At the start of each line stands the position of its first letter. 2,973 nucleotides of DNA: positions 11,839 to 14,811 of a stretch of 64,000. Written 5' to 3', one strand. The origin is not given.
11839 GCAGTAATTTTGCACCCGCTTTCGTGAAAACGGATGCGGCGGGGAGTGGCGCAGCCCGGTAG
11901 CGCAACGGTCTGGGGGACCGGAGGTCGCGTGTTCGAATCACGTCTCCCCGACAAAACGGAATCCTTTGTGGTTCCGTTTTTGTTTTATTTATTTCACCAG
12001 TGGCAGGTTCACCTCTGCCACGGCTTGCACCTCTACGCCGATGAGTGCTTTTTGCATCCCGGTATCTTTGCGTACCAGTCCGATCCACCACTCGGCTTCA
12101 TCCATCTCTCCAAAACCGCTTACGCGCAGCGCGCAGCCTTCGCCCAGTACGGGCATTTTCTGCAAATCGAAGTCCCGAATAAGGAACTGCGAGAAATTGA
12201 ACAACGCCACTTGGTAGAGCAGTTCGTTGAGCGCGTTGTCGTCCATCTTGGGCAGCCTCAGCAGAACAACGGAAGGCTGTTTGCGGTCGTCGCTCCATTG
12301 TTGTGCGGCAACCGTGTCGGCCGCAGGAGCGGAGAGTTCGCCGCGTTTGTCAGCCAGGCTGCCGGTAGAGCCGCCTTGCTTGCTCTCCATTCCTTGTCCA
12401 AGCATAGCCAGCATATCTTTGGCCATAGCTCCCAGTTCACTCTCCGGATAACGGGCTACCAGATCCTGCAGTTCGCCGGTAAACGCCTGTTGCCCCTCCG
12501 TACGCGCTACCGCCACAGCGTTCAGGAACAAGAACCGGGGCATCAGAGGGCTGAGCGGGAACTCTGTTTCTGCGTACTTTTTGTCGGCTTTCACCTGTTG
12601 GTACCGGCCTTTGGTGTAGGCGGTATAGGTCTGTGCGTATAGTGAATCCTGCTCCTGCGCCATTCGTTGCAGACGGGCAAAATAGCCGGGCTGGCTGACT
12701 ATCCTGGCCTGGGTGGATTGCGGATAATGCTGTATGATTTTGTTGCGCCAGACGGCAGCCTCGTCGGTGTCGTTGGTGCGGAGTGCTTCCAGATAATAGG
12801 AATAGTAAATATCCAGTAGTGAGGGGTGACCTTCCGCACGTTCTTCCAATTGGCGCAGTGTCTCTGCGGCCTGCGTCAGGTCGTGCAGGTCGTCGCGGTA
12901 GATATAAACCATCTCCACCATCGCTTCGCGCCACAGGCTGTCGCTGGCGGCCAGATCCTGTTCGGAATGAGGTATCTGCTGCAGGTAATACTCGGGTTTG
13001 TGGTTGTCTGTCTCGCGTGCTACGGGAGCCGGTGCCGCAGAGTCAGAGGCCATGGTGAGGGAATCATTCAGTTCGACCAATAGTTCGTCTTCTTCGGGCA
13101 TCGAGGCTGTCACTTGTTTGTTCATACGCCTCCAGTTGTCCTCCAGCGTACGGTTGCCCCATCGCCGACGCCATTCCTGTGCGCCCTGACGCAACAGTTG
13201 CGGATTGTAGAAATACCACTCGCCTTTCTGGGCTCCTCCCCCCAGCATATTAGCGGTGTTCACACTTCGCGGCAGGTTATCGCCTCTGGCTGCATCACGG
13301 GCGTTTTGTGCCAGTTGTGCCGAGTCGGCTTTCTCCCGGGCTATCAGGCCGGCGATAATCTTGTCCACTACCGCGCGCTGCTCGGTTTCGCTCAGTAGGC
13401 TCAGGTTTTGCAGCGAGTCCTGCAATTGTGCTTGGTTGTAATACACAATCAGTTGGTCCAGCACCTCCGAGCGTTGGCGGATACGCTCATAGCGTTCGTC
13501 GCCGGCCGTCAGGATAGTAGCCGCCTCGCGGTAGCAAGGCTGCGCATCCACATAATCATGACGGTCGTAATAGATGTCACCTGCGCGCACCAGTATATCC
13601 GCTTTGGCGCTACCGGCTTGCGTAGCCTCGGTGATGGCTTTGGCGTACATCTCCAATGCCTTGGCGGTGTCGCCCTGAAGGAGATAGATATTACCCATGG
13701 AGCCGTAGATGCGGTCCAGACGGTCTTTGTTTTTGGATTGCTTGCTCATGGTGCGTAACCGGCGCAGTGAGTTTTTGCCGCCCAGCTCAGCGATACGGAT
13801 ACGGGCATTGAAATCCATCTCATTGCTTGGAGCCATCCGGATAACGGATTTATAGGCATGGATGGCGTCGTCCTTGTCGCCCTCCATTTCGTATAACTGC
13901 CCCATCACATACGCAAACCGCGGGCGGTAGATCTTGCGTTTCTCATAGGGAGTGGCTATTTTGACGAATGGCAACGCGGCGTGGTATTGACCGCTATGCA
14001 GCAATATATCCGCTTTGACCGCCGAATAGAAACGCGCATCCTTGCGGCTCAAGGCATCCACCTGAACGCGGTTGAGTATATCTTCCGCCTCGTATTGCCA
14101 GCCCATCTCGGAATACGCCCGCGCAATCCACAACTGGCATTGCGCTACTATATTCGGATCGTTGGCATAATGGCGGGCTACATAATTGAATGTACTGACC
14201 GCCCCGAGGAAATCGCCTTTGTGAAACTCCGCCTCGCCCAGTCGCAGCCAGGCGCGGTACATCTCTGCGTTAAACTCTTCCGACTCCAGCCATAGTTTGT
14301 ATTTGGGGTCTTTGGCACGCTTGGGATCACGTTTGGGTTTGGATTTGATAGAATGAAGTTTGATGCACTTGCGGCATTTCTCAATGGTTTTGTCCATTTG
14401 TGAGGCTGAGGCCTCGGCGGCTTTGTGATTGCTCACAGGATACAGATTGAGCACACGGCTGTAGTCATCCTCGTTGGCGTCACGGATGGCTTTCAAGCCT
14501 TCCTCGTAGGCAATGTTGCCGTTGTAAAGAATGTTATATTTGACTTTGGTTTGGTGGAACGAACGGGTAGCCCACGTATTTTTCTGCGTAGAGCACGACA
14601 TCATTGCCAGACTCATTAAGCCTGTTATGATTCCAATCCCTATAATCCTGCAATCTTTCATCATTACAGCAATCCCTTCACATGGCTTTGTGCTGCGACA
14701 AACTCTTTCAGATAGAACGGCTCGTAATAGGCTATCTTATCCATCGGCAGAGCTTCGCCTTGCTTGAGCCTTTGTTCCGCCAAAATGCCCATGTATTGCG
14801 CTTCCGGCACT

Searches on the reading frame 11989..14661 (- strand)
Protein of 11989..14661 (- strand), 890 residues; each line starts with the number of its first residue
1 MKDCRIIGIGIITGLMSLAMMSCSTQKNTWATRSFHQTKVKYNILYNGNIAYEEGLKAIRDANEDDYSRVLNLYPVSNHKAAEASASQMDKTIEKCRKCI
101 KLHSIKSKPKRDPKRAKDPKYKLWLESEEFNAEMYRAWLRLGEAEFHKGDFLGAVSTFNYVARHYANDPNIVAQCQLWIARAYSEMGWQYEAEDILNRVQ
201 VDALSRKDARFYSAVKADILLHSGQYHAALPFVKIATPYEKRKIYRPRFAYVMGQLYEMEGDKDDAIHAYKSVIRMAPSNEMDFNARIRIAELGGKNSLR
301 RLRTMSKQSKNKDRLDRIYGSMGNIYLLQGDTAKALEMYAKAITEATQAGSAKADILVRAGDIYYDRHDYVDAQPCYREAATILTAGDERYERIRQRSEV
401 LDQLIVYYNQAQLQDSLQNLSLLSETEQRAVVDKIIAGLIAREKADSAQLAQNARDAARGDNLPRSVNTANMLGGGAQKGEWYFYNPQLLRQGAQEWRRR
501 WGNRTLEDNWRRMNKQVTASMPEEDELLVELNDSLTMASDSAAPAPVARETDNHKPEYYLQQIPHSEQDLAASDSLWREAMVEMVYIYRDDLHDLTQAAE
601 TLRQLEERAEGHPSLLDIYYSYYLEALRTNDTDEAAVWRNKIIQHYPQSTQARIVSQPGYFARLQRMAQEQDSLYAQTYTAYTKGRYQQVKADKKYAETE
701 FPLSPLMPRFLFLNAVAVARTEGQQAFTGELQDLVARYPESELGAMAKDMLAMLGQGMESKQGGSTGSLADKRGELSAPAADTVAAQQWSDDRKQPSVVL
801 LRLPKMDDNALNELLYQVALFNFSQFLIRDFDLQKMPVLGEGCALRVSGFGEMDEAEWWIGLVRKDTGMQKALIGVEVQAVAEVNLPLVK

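Call 67: search_protein_families(library=ncbifam, proteins=[window:11989-14661:-], max_evalue=0.00001)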
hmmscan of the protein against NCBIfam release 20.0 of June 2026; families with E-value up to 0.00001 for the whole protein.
window:11989-14661:- (890 aa): 5 families
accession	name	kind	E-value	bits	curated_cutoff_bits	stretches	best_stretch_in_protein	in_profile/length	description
NF052312.1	T9SS_PorW_SprE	equivalog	1.8e-192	641.7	250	1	18-750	3-716/716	type IX secretion system periplasmic lipoprotein PorW/SprE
TIGR02795.1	tol_pal_ybgF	equivalog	4.3e-14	53.1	90.1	0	217-288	9-80/119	tol-pal system protein YbgF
NF040959.1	MamA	equivalog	4.9e-09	35.9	200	1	130-280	35-172/204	magnetosome protein MamA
NF047507.1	TPR_BatC_Lepto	exception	1.5e-06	27.8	175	0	305-355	84-135/214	TPR repeat-containing protein BatC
NF002725.1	PRK02603.1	equivalog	3e-06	27.4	143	0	312-358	69-114/173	photosystem I assembly protein Ycf3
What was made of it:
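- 11989..14664 (-): T9SS PorW/SprE gene. This is context: the organism has a type IX secretion system. NF052312, 641.7 bits against a cutoff of 250 (call 67).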
